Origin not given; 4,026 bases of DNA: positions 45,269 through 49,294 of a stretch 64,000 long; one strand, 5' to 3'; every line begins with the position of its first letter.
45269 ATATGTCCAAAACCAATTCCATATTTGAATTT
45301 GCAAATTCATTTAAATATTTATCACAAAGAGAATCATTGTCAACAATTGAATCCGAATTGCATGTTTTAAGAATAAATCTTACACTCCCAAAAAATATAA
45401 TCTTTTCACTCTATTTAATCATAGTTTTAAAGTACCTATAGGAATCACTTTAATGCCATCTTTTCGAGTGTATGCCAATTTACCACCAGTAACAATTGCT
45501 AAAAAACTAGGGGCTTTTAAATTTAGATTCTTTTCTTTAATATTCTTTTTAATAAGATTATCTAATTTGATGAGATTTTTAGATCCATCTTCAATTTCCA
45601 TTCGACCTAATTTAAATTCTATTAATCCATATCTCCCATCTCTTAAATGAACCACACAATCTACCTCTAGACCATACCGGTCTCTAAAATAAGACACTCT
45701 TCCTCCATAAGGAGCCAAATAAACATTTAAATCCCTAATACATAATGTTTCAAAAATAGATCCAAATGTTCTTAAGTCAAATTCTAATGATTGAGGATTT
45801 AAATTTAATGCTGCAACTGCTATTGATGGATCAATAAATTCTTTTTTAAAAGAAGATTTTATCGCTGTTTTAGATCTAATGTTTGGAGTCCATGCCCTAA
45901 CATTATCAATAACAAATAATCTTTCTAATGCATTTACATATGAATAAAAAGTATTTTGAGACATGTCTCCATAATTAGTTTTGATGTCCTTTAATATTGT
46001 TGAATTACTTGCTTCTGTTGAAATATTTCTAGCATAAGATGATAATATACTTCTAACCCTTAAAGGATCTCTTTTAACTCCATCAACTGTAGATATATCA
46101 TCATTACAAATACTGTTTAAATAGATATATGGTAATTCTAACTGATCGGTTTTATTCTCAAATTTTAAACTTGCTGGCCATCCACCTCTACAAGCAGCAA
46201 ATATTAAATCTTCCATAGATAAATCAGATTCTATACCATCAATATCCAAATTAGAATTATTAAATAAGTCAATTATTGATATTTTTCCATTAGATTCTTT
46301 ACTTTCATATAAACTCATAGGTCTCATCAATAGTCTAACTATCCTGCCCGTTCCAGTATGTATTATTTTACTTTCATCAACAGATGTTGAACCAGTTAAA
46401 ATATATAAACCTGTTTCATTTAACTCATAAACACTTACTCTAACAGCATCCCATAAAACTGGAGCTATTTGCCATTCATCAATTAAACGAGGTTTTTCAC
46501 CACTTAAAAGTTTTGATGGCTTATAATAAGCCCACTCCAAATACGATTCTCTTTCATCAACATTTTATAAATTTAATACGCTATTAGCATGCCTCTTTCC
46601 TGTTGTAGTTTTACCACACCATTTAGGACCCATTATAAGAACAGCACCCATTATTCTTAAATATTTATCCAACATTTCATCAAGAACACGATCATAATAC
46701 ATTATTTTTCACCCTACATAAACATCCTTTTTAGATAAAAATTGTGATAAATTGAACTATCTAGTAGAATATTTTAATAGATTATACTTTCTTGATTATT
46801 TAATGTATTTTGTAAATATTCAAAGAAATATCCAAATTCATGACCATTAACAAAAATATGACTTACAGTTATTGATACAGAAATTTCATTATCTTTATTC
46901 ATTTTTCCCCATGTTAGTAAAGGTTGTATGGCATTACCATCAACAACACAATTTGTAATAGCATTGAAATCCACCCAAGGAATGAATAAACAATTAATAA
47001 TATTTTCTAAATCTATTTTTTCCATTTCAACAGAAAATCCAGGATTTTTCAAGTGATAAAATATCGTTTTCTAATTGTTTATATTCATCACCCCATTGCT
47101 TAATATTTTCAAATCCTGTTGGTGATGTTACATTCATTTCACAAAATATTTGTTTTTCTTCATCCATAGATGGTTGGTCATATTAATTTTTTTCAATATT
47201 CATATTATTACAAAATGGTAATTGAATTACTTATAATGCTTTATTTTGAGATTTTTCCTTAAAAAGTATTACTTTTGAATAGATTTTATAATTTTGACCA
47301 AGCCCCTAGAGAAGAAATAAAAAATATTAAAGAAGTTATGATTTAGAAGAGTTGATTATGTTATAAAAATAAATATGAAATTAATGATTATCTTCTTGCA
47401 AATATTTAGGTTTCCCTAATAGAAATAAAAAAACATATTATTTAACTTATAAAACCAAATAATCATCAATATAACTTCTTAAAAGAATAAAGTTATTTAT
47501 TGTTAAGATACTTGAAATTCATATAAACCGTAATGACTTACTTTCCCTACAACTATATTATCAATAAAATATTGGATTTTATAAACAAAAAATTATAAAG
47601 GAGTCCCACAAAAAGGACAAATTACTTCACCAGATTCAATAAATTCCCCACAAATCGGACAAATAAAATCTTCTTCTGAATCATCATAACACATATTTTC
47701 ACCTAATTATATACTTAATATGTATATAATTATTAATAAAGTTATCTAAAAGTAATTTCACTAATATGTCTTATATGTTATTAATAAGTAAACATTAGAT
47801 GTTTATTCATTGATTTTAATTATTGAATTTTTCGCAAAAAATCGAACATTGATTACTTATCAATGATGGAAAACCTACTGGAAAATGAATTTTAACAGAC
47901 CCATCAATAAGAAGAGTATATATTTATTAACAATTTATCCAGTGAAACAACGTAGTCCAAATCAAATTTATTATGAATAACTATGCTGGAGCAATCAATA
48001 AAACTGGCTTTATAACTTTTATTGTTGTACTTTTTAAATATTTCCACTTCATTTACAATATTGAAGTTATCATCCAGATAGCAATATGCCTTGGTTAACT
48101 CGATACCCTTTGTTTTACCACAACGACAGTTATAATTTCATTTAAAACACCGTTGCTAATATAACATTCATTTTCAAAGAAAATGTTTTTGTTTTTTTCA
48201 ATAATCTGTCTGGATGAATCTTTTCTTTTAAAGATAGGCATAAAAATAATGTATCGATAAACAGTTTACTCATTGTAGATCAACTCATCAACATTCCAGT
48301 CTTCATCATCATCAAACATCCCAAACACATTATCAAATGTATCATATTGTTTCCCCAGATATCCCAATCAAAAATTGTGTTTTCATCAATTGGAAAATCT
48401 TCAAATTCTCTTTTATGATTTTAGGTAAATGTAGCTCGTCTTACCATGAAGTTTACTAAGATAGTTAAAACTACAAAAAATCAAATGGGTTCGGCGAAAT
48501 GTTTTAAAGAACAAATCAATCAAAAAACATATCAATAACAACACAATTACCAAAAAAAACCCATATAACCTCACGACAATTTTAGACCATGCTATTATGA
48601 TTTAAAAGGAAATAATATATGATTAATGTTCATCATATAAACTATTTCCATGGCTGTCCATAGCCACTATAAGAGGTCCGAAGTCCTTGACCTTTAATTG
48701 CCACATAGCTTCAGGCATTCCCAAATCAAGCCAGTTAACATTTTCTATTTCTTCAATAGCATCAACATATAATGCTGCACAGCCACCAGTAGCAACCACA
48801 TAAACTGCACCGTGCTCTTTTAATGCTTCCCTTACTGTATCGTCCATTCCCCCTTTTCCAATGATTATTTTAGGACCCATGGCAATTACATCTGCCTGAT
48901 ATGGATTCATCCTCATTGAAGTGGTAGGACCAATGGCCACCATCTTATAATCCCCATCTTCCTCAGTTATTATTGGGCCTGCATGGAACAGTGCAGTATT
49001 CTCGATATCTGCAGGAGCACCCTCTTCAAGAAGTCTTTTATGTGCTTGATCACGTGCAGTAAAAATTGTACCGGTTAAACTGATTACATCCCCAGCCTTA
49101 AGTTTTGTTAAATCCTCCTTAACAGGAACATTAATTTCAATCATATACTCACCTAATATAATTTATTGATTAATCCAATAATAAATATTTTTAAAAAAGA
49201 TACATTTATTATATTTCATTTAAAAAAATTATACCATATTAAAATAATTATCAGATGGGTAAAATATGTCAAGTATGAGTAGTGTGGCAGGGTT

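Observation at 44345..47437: Imperfect ~100-bp inverted repeats bracket a 2.8-kb cassette of orphan and broken genes, with no recombinase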

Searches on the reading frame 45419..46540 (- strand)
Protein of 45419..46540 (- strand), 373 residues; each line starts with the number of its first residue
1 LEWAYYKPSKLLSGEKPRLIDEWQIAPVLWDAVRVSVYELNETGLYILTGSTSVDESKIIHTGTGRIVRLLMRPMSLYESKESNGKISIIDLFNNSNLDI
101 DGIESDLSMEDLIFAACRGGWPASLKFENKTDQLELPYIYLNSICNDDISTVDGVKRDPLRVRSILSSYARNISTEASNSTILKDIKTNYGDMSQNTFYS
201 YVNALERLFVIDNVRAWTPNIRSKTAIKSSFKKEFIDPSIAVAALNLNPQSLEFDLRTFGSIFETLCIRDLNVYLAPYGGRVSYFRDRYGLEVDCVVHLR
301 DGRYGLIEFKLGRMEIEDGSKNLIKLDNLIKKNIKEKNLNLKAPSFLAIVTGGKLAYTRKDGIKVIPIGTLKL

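Call 6: search_protein_families(library=pfam, proteins=[window:45419-46540:-], max_evalue=0.01)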
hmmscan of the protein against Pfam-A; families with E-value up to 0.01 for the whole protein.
window:45419-46540:- (373 aa): 2 families
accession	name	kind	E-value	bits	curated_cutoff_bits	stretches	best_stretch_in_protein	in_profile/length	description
PF13635.12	DUF4143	-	4.2e-31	108.3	28.1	1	147-311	2-159/160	Domain of unknown function (DUF4143)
PF13173.12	AAA_14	-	1.4e-05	25.5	27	1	14-79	62-127/129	AAA domain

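Call 28: find_homologous_proteins(query=window:45419-46540:-, max_evalue=1e-30)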
Query window:45419-46540:- (373 aa): 8000 proteins with E <= 1e-30 among 8000 candidates; the best 120 are listed.
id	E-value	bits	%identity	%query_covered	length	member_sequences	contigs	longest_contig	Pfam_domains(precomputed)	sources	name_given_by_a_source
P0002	4.3e-226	768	92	100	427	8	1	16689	PF13173.13,PF13635.13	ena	-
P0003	1.2e-174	599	70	100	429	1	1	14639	PF13173.13,PF13635.13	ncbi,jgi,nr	ncbi:MAG: DUF4143 domain-containing protein [Methanobrevibacter sp.]|jgi:predicted AAA+ superfamily 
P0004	5.2e-172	590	71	100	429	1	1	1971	PF13173.13,PF13635.13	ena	-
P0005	5.5e-171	587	70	100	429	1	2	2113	PF13173.13,PF13635.13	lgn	-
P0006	3.3e-170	584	70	100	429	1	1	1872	PF13173.13,PF13635.13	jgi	jgi:predicted AAA+ superfamily ATPase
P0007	5.1e-170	583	70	100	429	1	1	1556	PF13173.13,PF13635.13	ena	-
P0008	2.8e-169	581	70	100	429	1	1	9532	PF13173.13,PF13635.13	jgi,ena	-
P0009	7.5e-168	576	69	100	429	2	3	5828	PF13173.13,PF13635.13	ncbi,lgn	ncbi:MAG: ATP-binding protein [Methanobrevibacter sp. CfCl-M3]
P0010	1.2e-167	575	68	100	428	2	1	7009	PF13173.13,PF13635.13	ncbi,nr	ncbi:MAG: DUF4143 domain-containing protein [Methanobrevibacter sp.]|nr:DUF4143 domain-containing pr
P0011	7.9e-167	573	69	100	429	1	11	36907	PF13173.13,PF13635.13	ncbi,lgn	-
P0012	1.4e-166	572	68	99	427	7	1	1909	PF13173.13,PF13635.13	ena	-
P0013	1.7e-166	572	69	100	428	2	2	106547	PF13173.13,PF13635.13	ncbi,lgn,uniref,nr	ncbi:hypothetical protein SDC9_46168 [bioreactor metagenome]|uniref:AAA domain-containing protein n=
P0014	1.5e-165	569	69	100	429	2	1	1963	PF13173.13,PF13635.13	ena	-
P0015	2.0e-165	568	68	100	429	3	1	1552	PF13173.13,PF13635.13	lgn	-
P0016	4.8e-165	567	68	100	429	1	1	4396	PF13173.13,PF13635.13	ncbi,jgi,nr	ncbi:MAG: DUF4143 domain-containing protein [Methanobrevibacter sp.]|jgi:predicted AAA+ superfamily 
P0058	1.7e-156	539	66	100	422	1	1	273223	PF13173.13,PF13635.13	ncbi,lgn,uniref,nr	ncbi:MAG: DUF4143 domain-containing protein [Methanobrevibacter sp.]|uniref:ATP-binding protein n=1 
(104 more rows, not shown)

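Call 29: find_encoding_contigs(protein=P0002, flank=10000, max_places=10)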
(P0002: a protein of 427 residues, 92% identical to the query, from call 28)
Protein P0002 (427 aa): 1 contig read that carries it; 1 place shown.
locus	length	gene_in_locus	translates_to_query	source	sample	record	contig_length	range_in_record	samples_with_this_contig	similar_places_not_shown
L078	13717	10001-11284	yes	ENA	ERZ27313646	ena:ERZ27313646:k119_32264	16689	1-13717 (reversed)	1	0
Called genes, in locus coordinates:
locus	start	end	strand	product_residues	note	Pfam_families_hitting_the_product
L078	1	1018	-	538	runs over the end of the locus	PF00814:TsaD, PF22521:HypF_C_2, PF01163:RIO1 (weak), PF00069:Pkinase (faint), PF03109:ABC1 (weak)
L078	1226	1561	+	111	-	-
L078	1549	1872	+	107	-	-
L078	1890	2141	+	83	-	-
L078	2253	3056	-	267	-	PF06207:DUF1002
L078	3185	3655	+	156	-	-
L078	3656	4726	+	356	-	-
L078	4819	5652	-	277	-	PF02673:BacA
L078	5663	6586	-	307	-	PF01063:Aminotran_4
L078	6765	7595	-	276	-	PF01993:MTD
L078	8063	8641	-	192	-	PF00475:IGPD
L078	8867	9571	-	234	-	PF00126:HTH_1 (weak), PF03459:TOBE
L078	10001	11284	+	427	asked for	PF13173:AAA_14, PF13635:DUF4143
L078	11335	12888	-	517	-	PF01943:Polysacc_synt, PF03023:MurJ, PF13440:Polysacc_synt_3, PF01554:MatE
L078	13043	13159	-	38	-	-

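Call 42: search_protein_families(library=padloc, proteins=[window:45419-46540:-, P0002], max_evalue=0.01)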
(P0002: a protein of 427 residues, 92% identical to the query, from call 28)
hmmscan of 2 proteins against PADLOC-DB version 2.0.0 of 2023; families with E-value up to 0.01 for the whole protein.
window:45419-46540:- (373 aa): 5 families
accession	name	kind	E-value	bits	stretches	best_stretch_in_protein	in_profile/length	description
PDLC04790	PDC-S01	-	6.7e-44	148.3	1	7-335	70-391/422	-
PDLC04787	PDC-S01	-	7.1e-14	49.5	1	18-274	96-331/412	-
PDLC04789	PDC-S01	-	1.5e-12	45.2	1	10-313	69-342/375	-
PDLC04788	PDC-S01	-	7.7e-05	19.8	1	20-273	90-342/448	-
PDLC04791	PDC-S01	-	0.00016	18.5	1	119-325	165-365/395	-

P0002 (427 aa): 4 families
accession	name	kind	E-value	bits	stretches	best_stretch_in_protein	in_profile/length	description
PDLC04790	PDC-S01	-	3.6e-50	168.9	1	2-388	11-390/422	-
PDLC04789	PDC-S01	-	4.8e-17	60.1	1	1-366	1-341/375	-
PDLC04787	PDC-S01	-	2.1e-14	51.2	1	93-310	116-315/412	-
PDLC04791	PDC-S01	-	6e-06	23.2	1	173-379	165-365/395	-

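Call 67: search_protein_families(library=ncbifam, proteins=[P0002], max_evalue=0.01)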
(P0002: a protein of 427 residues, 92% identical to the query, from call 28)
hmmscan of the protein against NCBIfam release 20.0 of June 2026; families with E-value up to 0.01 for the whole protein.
P0002 (427 aa): 0 families

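Call 68: search_protein_families(library=phrogs, proteins=[P0002], max_evalue=0.01)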
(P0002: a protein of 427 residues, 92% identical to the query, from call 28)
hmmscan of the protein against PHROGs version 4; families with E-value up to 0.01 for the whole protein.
P0002 (427 aa): 0 families

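Call 73: find_encoding_contigs(protein=P0058, flank=10000, max_places=3)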
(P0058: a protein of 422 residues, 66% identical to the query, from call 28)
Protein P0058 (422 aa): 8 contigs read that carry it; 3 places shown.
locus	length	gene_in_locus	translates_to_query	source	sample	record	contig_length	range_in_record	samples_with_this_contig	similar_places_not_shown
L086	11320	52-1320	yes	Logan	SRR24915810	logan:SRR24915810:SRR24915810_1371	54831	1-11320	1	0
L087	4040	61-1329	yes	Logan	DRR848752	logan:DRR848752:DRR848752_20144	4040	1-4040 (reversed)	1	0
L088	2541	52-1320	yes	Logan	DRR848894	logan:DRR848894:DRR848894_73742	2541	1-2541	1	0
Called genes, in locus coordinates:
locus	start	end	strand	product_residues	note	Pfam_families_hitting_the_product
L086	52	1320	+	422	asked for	PF13173:AAA_14, PF13635:DUF4143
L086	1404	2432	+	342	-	PF05343:Peptidase_M42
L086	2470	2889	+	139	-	PF13279:4HBT_2, PF03061:4HBT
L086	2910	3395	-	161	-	PF01980:TrmO_N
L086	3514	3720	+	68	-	PF03459:TOBE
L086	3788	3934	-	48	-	-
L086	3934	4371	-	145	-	PF02391:MoaE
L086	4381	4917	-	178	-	PF01467:CTP_transf_like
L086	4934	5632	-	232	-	-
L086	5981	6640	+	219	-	-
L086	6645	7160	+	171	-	PF04034:Ribo_biogen_C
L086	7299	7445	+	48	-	PF13240:Zn_Ribbon_1 (weak)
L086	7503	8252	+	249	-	PF01884:PcrB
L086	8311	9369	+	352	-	PF09376:NurA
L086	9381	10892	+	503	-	PF09378:HAS-barrel, PF01935:DUF87, PF05872:HerA_C (weak)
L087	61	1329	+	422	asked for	PF13173:AAA_14, PF13635:DUF4143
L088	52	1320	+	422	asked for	PF13173:AAA_14, PF13635:DUF4143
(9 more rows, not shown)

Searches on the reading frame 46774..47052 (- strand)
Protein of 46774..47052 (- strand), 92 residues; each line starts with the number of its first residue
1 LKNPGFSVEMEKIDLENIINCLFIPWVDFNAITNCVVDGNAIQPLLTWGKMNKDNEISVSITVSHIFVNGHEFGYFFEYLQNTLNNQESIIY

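Call 6: search_protein_families(library=pfam, proteins=[window:46774-47052:-], max_evalue=0.01)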
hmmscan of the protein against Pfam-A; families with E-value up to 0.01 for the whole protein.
window:46774-47052:- (92 aa): 1 family
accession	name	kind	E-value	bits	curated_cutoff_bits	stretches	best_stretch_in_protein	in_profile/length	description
PF00302.23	CAT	-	0.00015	22.2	23.5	1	15-81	135-205/205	Chloramphenicol acetyltransferase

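Call 42: search_protein_families(library=padloc, proteins=[window:46774-47052:-], max_evalue=0.01)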
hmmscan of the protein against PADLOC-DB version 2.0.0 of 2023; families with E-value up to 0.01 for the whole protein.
window:46774-47052:- (92 aa): 0 families

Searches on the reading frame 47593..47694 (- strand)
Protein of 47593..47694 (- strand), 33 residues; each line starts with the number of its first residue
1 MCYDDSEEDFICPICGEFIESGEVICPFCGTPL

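Call 42: search_protein_families(library=padloc, proteins=[window:47593-47694:-], max_evalue=0.01)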
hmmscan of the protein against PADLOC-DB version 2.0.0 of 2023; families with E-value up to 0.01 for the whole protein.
window:47593-47694:- (33 aa): 0 families

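Call 67: search_protein_families(library=ncbifam, proteins=[window:47593-47694:-], max_evalue=0.01)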
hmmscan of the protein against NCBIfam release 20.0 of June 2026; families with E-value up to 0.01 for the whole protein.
window:47593-47694:- (33 aa): 3 families
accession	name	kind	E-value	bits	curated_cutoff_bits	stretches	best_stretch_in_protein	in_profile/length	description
NF049953.1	ribbon_DG_selen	exception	0.0019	18.1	130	1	2-30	140-168/172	zinc ribbon-containing (seleno)protein DG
NF045768.1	RubredRD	equivalog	0.0077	16.2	90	0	3-17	30-44/54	rubredoxin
NF033497.1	rubre_like_arch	subfamily_domain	0.0092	15.7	32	0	12-33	3-26/34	rubrerythrin-like domain-containing protein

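Call 68: search_protein_families(library=phrogs, proteins=[window:47593-47694:-], max_evalue=0.01)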
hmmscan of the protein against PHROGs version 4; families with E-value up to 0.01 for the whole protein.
window:47593-47694:- (33 aa): 5 families
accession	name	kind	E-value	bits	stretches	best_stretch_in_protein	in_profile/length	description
phrog_36481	-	unknown function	0.0036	18.3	1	8-33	13-38/60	-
phrog_6332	-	unknown function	0.0038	18.1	0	5-30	3-27/60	-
phrog_6504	-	unknown function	0.0046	18.1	0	7-17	5-15/61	-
phrog_37734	-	unknown function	0.0054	17.6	0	18-32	16-30/41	-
phrog_9188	-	unknown function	0.0065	17.7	1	8-31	37-62/70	-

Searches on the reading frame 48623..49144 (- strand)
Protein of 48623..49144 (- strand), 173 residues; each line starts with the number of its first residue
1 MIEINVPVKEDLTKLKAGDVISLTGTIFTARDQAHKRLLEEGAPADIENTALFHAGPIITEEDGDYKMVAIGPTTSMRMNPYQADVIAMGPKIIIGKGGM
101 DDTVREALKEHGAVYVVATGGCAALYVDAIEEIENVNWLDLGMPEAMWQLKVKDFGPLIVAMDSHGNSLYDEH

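Call 6: search_protein_families(library=pfam, proteins=[window:48623-49144:-], max_evalue=0.01)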
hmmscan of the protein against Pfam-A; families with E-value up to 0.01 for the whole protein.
window:48623-49144:- (173 aa): 1 family
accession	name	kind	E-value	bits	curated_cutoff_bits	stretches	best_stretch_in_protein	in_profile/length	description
PF05683.17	Fumerase_C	-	5.7e-48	163.4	22.2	1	3-172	30-204/205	Fumarase C-terminus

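Call 11: find_encoding_contigs(protein=window:48623-49144:-, flank=10000, max_places=10)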
Protein window:48623-49144:- (173 aa): 1 contig read that carries it; 1 place shown.
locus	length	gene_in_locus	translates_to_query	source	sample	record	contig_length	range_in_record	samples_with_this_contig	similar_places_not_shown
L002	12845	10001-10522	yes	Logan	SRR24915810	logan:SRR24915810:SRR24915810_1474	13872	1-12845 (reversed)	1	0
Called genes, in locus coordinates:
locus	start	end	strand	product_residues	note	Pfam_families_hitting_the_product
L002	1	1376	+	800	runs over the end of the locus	?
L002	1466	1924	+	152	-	PF01467:CTP_transf_like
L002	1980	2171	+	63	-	PF00037:Fer4 (faint)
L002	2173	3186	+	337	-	PF13183:Fer4_8, PF12838:Fer4_7, PF13187:Fer4_9, PF13237:Fer4_10, PF14697:Fer4_21, PF12838:Fer4_7, PF00037:Fer4, PF12838:Fer4_7, +16 more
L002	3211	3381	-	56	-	PF04021:Class_IIIsignal (weak)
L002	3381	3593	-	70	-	-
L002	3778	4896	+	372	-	-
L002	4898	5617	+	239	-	PF00753:Lactamase_B, PF13483:Lactamase_B_3, PF12706:Lactamase_B_2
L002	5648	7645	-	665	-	PF05833:NFACT_N, PF05670:NFACT-R_1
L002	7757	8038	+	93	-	PF19094:EMC6_arch (weak)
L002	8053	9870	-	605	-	PF09843:DUF2070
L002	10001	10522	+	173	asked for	PF05683:Fumerase_C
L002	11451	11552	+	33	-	PF13248:Zn_ribbon_3 (weak)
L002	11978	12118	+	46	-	-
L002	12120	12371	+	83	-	-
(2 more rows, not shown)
